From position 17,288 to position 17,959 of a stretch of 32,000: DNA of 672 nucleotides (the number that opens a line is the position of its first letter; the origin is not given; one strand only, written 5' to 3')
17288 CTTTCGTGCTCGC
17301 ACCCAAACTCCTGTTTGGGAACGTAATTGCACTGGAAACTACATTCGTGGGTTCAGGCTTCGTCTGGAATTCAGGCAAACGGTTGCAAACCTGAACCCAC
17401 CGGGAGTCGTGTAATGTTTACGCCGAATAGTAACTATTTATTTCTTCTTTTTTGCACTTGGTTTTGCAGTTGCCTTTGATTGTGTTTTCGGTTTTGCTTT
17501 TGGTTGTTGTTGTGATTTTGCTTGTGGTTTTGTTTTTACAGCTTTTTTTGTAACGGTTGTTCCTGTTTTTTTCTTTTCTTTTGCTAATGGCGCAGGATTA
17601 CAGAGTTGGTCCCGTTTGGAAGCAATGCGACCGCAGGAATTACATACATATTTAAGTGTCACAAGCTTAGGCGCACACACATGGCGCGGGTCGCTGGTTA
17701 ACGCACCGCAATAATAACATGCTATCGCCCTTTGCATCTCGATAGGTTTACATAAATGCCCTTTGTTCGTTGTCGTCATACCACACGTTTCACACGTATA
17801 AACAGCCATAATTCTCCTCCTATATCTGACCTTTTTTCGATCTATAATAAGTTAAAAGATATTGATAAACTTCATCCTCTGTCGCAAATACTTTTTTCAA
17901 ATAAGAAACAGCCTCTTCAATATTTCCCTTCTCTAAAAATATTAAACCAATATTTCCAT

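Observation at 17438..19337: Operon pairing a polyferredoxin-TPR membrane fusion with a small protein of three 25-residue-periodic Cys modules and a polycationic tail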

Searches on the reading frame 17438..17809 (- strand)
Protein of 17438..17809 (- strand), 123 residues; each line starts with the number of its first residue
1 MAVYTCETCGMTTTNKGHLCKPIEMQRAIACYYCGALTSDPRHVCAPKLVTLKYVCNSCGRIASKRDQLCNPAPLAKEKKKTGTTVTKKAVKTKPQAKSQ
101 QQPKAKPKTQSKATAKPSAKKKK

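Call 3: search_protein_families(library=pfam, proteins=[window:17438-17809:-], max_evalue=1)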
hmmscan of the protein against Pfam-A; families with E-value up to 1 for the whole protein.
window:17438-17809:- (123 aa): 10 families
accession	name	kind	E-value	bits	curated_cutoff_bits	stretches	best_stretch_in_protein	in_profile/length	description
PF13248.11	Zn_ribbon_3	-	0.00028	20.7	27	1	53-70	2-19/26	zinc-ribbon domain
PF13465.12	zf-H2C2_2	-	0.018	15.9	40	0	4-14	15-25/26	Zinc-finger double domain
PF00096.32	zf-C2H2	-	0.02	15.7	25.2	1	4-21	1-18/23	Zinc finger, C2H2 type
PF18912.6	DZR_2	-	0.054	13.8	27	1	30-71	9-53/56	Double zinc ribbon domain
PF12773.13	DZR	-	0.06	14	27.3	1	25-71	9-42/45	Double zinc ribbon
PF09723.15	Zn_ribbon_8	-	0.064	13.7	34.4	0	4-36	6-34/41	Zinc ribbon domain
PF23447.1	DUF7128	-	0.096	13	25.7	0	4-12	13-21/44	Domain of unknown function (DUF7128)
PF12874.13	zf-met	-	0.28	12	21.2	1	4-19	1-16/25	Zinc-finger of C2H2 type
PF18073.7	Zn_ribbon_LapB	-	0.66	10.2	25.7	0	54-63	1-10/28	Rubredoxin metal binding domain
PF06397.17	Desulfoferrod_N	-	0.86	9.7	23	0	2-10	5-13/36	Desulfoferrodoxin, N-terminal domain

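Call 4: search_protein_families(library=ncbifam, proteins=[window:17438-17809:-], max_evalue=1)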
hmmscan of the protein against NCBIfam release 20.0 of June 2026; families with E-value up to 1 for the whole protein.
window:17438-17809:- (123 aa): 5 families
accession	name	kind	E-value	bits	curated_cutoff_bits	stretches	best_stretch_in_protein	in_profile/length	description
NF045720.1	rubredox_RCKP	subfamily_domain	0.035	13.7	45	1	1-22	1-19/34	RCKP-type rubredoxin-like domain-containing protein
NF047912.1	ECs_2282_CxxC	subfamily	0.054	13.4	37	0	4-37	3-36/60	ECs_2282 family putative zinc-binding protein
NF041911.1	HVO_0649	equivalog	0.62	10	70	1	29-66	23-62/65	HVO_0649 family zinc finger protein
NF001607.0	PRK00398.1-4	equivalog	0.62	9.8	89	1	2-36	8-36/53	DNA-directed RNA polymerase subunit P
TIGR00319.1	desulf_FeS4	domain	0.72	9.6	36.05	0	1-10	5-14/34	desulfoferrodoxin FeS4 iron-binding domain-containing protein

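Call 6: find_homologous_proteins(query=window:17438-17809:-, region=1-75, max_evalue=0.01)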
Query window:17438-17809:-, residues 1-75 (75 aa): 17 proteins with E <= 0.01 among 18 candidates.
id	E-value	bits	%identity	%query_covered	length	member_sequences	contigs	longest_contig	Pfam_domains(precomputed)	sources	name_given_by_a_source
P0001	2.9e-30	121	67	97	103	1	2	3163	-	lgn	-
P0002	1.2e-29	119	66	97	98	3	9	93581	-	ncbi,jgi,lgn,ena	ncbi:MAG: hypothetical protein AABZ43_02295 [Planctomycetota bacterium]|jgi:hypothetical protein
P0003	1.9e-29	119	65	96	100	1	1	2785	-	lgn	-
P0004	5.4e-29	117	64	99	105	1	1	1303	-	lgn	-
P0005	1.5e-28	116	62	97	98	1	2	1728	-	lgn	-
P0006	2.8e-28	115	66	97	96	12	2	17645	-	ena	-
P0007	9.6e-28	113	64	97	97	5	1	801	-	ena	-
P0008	1.1e-27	113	66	97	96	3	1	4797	-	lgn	-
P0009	2.6e-27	112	62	97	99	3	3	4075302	-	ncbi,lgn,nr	ncbi:conserved hypothetical protein [Candidatus Brocadia pituitae]|nr:conserved hypothetical protein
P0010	7.3e-26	107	62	97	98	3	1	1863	-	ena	-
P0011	2.3e-25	106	65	84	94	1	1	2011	-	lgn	-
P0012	5.5e-23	98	53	100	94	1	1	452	-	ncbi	-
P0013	8.4e-22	94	53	97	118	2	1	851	PF23447.2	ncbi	-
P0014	1.5e-21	94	51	97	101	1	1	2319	PF02591.21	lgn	-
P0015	3.9e-19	86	54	93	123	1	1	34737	-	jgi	-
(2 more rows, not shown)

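Call 25: predict_structure(alignment_id=A1)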
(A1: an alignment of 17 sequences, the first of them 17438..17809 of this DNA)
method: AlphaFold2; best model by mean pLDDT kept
length: 123 residues; sequences in the alignment: 17
mean_pLDDT: 67.9   pTM: 0.39
mean pLDDT of the five models: 67.9, 67.6, 67.5, 67.0, 63.5
residues with pLDDT >= 90: 0; 70-90: 62; 50-70: 51; < 50: 10
segments of 3 or more residues with pLDDT < 50: 81-87
pLDDT, mean of each block of 10 residues (from residue 1): 70 66 78 81 83 76 77 64 48 56 58 59 67
secondary structure, 60 per line:
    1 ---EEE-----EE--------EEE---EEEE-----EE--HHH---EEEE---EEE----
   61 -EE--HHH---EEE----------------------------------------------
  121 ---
elements in order: E4-6 E22-24 E28-31 E47-50 E54-56 E72-74

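Call 29: fold_search(model_id=the predicted structure, library=pdb)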
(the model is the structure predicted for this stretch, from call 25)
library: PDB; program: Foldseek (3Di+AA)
matches with E <= 10: 54; with E <= 0.001: 0
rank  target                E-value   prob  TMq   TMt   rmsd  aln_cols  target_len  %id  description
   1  7xmw_A                1.6e+00  0.12  0.24  0.35  10.5        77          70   14  Crystal structure of anti-CRISPR protein AcrVIA2 (released 2023-05-31)
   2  6r0v_C                2.5e+00  0.04  0.15  0.18   9.0        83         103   12  Cereblon isoform 4 from Magnetospirillum gryphiswaldense in complex with hydrolysis product of compound 4b (released 2019-08-07)
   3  9bct_P                2.6e+00  0.03  0.12  0.27  15.2        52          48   27  Cryo-EM structure of Thermococcus kodakarensis FttA-dependent transcription pre-termination complex containing 44 nt R (released 2024-07-31)
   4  4v31_C                3.2e+00  0.03  0.15  0.17   9.1        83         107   12  Cereblon isoform 4 from Magnetospirillum gryphiswaldense in complex with Deoxyuridine (released 2014-12-17)
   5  2con_MODEL_1_A        3.4e+00  0.05  0.14  0.21  17.3        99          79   12  Solution Structure of RSGI RUH-035, a Zn-ribbon module in Mouse cDNA (released 2005-11-18)
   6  7m4m_B                3.4e+00  0.03  0.11  0.11  13.1        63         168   21  Crystal structure of RBR E3 ligase RNF216 with ubiquitin (released 2022-01-05)
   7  7ynx_A                4.0e+00  0.05  0.18  0.13  11.2        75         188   11  Crystal structure of Pirh2 bound to poly-Ala peptide (released 2023-04-26)
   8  8slf_B                4.0e+00  0.04  0.12  0.04  15.6        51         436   16  Crystal Structure of Glycine tRNA ligase from Mycobacterium thermoresistibile (AMP bound) (released 2023-05-03)
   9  8slg_B                4.0e+00  0.03  0.12  0.04  14.4        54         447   18  Crystal Structure of Glycine tRNA ligase from Mycobacterium thermoresistibile (glycyl adenylate bound) (released 2023-05-03)
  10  4ywl_A                4.0e+00  0.01  0.09  0.05  20.5        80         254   20  Pyrococcus furiosus MCM N-terminal domain F179A point mutant pentameric ring (released 2015-09-23)
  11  6hlq_I                4.3e+00  0.04  0.12  0.13  18.8        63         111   21  Yeast RNA polymerase I* elongation complex bound to nucleotide analog GMPCPP (released 2019-04-03)
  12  4ywm_F                4.5e+00  0.01  0.09  0.05  20.6        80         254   20  Pyrococcus furiosus MCM N-terminal domain beta-turn triple mutant pentameric ring (released 2015-09-23)
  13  3lqi_A                4.8e+00  0.06  0.13  0.10   9.7        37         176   14  Crystal structure of MLL1 PHD3-Bromo complexed with H3(1-9)K4me2 peptide (released 2010-07-07)
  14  8w0f_6                4.8e+00  0.03  0.13  0.04   7.2        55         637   14  Cryo-EM structure of a human MCM2-7 double hexamer on dsDNA (released 2024-10-02)
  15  4pog_G                4.8e+00  0.01  0.09  0.05  20.5        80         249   20  MCM-ssDNA co-crystal structure (released 2014-04-09)
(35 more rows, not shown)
